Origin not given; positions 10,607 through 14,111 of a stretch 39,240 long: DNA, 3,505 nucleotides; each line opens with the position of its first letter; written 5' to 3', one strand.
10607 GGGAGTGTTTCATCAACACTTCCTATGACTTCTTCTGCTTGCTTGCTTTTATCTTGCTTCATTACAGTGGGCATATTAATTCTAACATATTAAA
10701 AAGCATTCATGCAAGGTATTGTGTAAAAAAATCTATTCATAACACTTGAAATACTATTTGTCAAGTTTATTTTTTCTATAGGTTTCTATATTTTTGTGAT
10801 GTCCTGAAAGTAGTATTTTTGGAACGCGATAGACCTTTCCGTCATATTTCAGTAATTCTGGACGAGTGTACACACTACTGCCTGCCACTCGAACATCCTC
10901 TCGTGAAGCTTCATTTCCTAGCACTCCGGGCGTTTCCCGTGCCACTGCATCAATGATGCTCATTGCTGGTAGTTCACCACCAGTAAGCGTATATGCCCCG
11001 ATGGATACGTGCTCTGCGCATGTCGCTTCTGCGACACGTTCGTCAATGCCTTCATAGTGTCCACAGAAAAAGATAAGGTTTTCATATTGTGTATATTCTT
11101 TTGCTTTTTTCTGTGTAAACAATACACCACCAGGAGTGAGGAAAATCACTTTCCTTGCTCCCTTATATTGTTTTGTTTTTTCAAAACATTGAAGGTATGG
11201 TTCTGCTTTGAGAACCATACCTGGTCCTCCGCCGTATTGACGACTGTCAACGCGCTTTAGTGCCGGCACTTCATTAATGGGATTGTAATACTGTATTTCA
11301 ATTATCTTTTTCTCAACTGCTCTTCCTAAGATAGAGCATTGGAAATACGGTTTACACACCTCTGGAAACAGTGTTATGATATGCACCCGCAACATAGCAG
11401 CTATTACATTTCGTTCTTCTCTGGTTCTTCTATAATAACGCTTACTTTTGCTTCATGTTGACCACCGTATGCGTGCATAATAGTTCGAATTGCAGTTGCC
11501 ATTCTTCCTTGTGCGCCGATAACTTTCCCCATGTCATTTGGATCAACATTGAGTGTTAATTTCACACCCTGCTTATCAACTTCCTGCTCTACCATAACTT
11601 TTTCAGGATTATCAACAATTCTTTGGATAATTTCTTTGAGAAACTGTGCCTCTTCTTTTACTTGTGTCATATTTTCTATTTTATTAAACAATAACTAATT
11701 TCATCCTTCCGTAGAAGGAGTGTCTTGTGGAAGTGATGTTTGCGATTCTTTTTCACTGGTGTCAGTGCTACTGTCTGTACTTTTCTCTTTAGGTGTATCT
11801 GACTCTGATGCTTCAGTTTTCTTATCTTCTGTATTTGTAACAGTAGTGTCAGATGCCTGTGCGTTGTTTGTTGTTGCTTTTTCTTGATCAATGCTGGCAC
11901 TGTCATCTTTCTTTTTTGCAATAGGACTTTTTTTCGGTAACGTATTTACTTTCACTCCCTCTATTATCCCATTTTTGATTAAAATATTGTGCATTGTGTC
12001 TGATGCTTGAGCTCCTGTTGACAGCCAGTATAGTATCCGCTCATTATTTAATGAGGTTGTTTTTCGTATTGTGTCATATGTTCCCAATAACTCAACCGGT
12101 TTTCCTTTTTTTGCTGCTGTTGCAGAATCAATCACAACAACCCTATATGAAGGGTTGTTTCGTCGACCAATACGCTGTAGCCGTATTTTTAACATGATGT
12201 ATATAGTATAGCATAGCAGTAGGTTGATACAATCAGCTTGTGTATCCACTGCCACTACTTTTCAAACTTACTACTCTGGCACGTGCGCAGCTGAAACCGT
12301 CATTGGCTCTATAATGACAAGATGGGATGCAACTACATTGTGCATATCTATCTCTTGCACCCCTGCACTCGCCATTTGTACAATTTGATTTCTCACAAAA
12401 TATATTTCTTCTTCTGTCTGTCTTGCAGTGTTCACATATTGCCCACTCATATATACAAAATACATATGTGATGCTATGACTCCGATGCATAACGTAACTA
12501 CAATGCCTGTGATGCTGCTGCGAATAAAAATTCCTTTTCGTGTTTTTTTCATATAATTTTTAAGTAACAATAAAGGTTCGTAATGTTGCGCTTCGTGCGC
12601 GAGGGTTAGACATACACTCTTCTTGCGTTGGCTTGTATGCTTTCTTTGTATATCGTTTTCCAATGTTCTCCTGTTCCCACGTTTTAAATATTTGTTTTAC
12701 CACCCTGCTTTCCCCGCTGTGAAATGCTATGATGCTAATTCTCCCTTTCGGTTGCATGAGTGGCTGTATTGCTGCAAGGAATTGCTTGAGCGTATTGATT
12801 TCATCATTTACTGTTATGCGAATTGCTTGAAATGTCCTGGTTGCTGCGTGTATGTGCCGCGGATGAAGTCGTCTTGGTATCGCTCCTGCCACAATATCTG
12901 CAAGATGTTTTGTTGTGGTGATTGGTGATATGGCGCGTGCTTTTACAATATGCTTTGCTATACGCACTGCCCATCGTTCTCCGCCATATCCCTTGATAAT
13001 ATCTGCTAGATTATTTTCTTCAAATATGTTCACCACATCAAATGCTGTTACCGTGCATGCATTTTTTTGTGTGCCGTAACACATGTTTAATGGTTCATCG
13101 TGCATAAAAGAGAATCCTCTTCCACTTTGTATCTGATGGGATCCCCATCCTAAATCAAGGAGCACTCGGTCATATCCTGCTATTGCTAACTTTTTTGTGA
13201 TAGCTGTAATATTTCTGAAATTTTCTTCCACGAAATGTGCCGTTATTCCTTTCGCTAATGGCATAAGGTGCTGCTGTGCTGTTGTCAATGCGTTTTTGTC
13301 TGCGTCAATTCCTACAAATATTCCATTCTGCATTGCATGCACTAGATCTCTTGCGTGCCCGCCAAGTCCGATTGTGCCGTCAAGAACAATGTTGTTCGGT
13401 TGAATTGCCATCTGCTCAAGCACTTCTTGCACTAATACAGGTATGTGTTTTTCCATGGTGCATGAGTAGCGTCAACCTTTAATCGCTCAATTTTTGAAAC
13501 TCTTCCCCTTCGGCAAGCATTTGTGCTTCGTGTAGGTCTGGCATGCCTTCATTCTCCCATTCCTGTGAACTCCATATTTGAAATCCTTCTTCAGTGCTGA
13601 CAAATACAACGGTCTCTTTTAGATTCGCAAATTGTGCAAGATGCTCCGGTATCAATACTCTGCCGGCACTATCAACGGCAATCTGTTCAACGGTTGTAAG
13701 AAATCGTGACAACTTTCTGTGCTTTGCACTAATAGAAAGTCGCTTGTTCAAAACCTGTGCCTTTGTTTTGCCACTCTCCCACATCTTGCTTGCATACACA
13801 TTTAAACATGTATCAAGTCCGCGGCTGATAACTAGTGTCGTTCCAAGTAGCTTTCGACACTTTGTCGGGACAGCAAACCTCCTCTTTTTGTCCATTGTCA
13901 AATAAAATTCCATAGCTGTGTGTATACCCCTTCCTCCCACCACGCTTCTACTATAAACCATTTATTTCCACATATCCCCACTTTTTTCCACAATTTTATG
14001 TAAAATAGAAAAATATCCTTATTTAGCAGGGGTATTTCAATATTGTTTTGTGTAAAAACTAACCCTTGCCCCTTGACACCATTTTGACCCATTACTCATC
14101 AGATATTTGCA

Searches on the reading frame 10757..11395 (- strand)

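Call 102: search_protein_families(library=pfam, proteins=[window:10757-11395:-], max_evalue=0.0001)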
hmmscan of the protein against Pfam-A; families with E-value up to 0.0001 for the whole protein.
window:10757-11395:- (213 aa): 1 family
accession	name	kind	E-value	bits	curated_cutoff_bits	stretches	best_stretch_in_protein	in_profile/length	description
PF01746.26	tRNA_m1G_MT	-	2.2e-36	125.9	27.3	1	26-210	4-185/195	tRNA (Guanine-1)-methyltransferase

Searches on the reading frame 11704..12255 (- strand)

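Call 101: search_protein_families(library=pfam, proteins=[window:11704-12255:-], max_evalue=0.0001)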
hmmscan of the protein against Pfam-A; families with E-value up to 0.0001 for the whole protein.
window:11704-12255:- (184 aa): 1 family
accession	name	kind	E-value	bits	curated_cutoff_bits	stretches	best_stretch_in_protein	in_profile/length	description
PF00886.24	Ribosomal_S16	-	5.3e-18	65.1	27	1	28-85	1-62/62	Ribosomal protein S16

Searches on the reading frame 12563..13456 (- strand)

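Call 101: search_protein_families(library=pfam, proteins=[window:12563-13456:-], max_evalue=0.0001)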
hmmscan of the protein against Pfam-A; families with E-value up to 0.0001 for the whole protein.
window:12563-13456:- (298 aa): 1 family
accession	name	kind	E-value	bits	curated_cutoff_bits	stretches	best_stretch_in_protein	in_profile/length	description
PF01795.25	Methyltransf_5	-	1.1e-82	278.4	27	1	3-295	3-306/309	MraW methylase family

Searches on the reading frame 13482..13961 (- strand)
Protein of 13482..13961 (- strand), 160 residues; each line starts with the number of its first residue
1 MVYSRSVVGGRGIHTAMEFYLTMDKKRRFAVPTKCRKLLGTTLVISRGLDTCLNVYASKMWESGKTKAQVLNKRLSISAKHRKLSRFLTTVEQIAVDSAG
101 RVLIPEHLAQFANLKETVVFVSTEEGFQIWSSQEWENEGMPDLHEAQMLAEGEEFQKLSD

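Call 101: search_protein_families(library=pfam, proteins=[window:13482-13961:-], max_evalue=0.0001)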
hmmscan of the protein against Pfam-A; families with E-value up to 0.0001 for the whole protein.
window:13482-13961:- (160 aa): 1 family
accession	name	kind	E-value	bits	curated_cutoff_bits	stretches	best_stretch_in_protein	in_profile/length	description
PF02381.23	MraZ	-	3.4e-20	72.2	23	2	92-136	6-50/72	MraZ protein, putative antitoxin-like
